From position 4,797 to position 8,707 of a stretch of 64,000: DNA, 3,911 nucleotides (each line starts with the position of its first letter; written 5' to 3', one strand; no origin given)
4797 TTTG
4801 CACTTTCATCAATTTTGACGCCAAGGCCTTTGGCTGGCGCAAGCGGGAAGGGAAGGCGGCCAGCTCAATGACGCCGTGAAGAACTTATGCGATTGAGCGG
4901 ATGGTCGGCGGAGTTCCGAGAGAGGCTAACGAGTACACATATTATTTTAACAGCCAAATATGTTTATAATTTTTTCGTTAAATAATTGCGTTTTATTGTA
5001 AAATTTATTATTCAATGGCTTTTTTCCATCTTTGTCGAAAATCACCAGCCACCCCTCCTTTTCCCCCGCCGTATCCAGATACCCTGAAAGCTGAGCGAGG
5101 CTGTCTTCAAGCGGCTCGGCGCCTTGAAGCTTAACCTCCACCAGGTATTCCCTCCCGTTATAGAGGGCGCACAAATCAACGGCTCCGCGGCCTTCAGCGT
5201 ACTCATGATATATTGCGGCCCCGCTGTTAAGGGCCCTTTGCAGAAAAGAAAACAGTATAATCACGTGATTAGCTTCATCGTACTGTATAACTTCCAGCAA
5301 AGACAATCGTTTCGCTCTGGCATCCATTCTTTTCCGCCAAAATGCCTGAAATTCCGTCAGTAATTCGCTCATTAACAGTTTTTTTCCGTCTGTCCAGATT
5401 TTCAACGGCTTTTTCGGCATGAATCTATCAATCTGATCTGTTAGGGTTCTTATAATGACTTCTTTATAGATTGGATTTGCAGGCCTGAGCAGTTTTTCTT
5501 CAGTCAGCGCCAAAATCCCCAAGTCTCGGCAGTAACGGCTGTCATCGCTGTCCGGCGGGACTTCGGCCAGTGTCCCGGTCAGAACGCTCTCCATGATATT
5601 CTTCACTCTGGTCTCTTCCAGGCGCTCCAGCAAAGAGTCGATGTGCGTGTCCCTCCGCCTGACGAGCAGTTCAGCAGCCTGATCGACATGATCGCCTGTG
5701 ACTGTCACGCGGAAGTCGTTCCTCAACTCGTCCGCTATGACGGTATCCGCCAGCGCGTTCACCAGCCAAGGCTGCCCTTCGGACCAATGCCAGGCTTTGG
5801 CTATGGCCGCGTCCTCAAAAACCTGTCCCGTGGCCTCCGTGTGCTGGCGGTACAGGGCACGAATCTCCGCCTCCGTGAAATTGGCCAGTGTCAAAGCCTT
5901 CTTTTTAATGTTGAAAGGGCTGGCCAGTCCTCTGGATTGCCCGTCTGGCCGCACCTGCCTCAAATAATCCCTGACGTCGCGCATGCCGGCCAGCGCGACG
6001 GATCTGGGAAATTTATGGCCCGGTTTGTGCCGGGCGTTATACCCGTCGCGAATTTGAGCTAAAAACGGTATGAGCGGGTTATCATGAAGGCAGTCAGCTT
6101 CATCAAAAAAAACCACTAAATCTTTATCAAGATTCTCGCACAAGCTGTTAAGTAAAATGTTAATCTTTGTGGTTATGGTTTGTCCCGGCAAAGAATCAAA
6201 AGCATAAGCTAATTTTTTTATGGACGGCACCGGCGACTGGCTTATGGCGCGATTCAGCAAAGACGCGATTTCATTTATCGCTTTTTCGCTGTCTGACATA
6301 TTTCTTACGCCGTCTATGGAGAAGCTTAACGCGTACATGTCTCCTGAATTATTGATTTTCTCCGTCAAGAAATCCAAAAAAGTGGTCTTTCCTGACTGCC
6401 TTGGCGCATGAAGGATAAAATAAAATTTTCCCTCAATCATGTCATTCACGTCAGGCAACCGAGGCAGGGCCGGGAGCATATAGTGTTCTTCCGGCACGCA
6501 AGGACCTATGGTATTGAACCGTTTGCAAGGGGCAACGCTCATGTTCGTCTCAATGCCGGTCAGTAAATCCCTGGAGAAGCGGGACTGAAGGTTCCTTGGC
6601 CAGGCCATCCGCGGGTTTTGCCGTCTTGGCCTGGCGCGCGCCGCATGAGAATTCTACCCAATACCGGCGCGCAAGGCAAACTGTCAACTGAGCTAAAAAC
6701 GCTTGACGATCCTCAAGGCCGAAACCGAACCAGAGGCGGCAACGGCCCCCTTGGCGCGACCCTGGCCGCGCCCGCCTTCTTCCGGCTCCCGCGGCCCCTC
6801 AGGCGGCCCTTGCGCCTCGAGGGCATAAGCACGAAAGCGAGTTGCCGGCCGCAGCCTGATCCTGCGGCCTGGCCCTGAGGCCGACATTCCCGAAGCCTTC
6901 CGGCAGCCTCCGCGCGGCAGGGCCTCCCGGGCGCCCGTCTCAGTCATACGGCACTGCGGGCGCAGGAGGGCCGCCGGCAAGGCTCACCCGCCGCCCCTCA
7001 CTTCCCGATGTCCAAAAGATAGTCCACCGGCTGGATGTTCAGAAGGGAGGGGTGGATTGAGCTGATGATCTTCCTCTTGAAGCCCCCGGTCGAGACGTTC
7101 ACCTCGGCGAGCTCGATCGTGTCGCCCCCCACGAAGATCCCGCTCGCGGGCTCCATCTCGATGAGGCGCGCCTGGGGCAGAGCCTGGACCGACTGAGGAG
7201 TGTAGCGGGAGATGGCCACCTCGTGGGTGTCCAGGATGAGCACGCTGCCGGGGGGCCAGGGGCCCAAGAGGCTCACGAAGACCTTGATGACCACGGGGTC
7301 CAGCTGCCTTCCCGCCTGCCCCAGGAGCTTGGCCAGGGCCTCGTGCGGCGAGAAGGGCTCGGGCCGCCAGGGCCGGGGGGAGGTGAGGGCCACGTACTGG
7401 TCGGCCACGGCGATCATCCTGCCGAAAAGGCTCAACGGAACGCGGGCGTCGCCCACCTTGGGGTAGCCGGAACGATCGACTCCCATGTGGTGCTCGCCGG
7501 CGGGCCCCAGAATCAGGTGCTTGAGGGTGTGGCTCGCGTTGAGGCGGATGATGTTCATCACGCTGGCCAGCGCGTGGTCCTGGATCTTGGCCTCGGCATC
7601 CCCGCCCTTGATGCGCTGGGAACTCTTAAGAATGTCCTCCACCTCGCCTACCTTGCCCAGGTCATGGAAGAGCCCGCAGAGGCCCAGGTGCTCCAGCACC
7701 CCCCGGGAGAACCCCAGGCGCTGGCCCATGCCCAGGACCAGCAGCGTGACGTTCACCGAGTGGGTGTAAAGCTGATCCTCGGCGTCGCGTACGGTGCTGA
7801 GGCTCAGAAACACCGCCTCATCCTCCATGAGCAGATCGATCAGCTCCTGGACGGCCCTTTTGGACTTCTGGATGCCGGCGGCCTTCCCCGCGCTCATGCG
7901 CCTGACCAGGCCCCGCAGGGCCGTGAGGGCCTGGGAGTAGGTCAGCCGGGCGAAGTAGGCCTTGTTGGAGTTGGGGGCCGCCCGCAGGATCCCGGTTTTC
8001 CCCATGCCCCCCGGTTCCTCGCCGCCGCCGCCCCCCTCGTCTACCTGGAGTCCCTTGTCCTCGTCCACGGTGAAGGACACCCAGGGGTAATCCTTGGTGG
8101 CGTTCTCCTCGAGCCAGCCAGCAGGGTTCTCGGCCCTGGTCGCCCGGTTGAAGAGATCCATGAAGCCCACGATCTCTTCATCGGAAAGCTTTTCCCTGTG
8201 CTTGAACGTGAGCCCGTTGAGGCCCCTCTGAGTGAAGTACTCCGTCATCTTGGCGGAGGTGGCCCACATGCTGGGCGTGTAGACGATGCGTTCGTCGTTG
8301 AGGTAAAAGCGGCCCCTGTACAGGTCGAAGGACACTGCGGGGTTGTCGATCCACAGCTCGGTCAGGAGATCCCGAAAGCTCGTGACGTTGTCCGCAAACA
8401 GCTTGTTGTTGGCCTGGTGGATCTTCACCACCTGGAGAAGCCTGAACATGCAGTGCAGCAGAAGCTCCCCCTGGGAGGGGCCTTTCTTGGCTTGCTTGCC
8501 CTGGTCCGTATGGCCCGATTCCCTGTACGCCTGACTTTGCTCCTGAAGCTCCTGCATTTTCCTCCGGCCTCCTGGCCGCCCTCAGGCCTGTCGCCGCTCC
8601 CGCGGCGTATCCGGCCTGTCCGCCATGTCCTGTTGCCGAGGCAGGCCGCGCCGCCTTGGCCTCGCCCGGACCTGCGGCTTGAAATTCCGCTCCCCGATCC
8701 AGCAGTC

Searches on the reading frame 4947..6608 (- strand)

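Call 30: search_protein_families(library=pfam, proteins=[window:4947-6608:-], max_evalue=0.001)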
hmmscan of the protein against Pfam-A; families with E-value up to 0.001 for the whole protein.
window:4947-6608:- (553 aa): 1 family
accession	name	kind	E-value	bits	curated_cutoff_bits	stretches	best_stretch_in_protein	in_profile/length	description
PF13401.12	AAA_22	-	0.00077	20.2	27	0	65-216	9-130/130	AAA domain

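Call 92: search_protein_families(library=phrogs, proteins=[window:4947-6608:-], max_evalue=0.01)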
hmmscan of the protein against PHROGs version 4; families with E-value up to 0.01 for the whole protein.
window:4947-6608:- (553 aa): 0 families

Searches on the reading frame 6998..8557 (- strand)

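Call 30: search_protein_families(library=pfam, proteins=[window:6998-8557:-], max_evalue=0.001)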
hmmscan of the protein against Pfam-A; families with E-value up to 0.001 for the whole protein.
window:6998-8557:- (519 aa): 2 families
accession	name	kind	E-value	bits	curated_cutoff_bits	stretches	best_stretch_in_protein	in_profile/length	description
PF13487.12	HD_5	-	9.1e-13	48.7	27.2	1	258-423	9-170/170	HD domain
PF01966.28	HD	-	3.9e-06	27.6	22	1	264-389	2-114/116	HD domain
